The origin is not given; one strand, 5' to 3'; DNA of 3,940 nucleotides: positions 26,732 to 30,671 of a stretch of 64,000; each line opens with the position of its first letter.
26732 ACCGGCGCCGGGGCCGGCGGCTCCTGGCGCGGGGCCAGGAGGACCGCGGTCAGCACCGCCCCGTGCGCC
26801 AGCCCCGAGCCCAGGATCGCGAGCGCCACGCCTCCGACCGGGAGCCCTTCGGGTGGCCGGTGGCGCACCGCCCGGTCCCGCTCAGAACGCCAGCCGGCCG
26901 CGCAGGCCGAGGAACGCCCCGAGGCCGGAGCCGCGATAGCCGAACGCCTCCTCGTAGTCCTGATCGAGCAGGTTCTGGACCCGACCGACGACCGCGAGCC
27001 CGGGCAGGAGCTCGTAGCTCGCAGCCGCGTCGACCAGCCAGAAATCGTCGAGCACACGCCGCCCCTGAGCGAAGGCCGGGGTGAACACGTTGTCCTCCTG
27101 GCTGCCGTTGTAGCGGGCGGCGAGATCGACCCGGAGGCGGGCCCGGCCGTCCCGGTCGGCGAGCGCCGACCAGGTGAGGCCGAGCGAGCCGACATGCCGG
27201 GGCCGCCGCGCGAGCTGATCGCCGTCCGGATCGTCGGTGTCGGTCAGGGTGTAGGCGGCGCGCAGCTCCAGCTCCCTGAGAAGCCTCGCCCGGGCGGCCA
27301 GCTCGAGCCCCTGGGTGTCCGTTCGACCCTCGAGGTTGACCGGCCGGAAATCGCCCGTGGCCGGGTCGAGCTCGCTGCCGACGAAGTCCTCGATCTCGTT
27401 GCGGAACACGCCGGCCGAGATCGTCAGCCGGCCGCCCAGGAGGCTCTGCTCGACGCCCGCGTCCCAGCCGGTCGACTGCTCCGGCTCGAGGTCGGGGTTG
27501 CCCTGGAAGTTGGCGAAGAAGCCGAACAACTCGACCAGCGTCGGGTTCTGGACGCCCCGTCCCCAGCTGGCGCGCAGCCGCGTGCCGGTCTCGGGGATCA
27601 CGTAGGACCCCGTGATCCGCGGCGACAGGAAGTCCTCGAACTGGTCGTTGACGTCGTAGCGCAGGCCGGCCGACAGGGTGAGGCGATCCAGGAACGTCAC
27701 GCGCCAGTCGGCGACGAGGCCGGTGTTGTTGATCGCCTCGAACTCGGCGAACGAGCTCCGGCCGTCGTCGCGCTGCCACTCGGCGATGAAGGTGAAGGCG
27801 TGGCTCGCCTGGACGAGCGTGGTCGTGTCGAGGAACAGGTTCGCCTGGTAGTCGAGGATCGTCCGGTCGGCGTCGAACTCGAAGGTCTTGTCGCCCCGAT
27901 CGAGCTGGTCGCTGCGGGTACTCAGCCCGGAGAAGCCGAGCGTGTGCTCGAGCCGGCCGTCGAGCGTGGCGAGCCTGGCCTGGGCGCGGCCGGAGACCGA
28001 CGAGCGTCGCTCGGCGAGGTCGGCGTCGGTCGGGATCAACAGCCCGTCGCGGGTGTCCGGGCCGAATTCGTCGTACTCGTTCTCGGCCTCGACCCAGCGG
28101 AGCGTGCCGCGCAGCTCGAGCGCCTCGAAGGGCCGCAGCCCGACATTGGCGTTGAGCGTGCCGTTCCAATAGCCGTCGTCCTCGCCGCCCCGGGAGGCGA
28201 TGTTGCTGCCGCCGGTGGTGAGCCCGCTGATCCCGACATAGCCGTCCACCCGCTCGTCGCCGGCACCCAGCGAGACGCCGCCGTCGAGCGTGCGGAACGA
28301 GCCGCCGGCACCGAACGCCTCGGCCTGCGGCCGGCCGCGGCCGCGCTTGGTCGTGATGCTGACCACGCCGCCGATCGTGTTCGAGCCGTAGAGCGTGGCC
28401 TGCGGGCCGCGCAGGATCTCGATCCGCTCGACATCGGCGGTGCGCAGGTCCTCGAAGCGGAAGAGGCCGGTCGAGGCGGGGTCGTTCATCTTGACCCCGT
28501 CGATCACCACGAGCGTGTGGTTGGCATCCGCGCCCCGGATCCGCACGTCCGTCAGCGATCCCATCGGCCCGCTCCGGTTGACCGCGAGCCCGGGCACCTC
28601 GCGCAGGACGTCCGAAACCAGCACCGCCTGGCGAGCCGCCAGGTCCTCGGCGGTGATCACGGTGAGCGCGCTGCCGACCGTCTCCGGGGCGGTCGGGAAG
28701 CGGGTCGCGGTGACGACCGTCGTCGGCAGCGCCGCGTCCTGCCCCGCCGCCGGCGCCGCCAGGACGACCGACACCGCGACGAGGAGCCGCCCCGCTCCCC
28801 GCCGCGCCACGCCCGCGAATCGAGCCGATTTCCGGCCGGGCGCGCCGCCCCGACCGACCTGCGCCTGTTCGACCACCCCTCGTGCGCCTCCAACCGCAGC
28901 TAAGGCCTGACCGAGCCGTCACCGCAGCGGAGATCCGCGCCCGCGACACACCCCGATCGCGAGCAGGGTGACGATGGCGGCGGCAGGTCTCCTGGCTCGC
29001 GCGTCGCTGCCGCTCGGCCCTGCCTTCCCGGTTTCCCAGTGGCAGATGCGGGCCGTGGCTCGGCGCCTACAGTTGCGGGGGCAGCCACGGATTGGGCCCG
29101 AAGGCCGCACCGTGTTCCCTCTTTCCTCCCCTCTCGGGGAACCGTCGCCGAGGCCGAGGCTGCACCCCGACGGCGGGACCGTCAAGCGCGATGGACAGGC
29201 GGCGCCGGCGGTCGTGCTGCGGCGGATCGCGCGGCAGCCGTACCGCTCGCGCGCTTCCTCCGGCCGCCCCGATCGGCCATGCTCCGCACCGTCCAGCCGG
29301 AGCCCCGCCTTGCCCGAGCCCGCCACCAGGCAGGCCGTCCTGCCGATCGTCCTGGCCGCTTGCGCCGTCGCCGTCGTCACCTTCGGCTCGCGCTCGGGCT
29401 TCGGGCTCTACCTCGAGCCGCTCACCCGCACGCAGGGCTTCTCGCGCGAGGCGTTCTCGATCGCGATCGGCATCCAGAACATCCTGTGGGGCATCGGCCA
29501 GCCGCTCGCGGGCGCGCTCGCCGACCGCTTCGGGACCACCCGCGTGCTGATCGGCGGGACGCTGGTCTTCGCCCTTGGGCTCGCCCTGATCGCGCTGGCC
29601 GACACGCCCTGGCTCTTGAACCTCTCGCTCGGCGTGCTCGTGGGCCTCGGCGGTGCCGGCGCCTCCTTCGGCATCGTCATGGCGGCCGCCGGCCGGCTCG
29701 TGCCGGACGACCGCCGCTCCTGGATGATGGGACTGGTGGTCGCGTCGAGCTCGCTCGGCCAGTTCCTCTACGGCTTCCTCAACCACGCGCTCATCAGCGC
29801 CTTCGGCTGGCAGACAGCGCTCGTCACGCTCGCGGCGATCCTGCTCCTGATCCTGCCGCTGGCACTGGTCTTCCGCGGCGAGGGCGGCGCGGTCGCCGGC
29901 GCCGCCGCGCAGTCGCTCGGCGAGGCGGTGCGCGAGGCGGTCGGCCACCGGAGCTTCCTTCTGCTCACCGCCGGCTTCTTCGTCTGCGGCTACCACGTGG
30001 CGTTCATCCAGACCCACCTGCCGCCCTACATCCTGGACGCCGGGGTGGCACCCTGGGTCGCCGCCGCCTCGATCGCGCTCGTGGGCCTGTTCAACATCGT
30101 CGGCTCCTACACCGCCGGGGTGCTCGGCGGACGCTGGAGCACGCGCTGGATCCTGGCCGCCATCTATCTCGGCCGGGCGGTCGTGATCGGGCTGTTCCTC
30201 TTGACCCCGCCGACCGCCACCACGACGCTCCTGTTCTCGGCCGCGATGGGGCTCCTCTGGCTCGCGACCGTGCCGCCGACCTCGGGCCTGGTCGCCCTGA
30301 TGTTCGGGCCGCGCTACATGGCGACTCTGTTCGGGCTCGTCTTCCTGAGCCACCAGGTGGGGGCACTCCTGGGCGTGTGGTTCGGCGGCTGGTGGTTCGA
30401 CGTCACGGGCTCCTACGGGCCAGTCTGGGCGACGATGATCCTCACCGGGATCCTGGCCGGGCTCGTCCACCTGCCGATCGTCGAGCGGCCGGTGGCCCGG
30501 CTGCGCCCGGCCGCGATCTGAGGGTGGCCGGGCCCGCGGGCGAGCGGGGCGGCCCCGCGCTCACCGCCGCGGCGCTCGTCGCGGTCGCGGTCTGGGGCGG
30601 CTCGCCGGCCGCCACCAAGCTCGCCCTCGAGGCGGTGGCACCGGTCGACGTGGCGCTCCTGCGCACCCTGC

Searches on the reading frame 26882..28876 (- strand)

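Call 81: search_protein_families(library=pfam, proteins=[window:26882-28876:-], max_evalue=0.00001)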
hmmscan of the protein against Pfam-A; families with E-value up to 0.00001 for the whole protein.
window:26882-28876:- (664 aa): 2 families
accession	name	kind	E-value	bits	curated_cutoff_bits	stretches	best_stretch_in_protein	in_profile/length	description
PF00593.30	TonB_dep_Rec_b-barrel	-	7.9e-51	174.7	27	1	227-636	14-436/436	TonB dependent receptor-like, beta-barrel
PF07715.20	Plug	-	2.1e-26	93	23.9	1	66-171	4-107/107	TonB-dependent Receptor Plug Domain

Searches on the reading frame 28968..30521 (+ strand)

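Call 81: search_protein_families(library=pfam, proteins=[window:28968-30521:+], max_evalue=0.00001)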
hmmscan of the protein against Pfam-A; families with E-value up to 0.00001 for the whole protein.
window:28968-30521:+ (517 aa): 1 family
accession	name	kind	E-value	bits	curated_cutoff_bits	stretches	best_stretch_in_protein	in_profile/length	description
PF07690.21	MFS_1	-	7.9e-37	127.4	33.4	2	133-460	3-337/347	Major Facilitator Superfamily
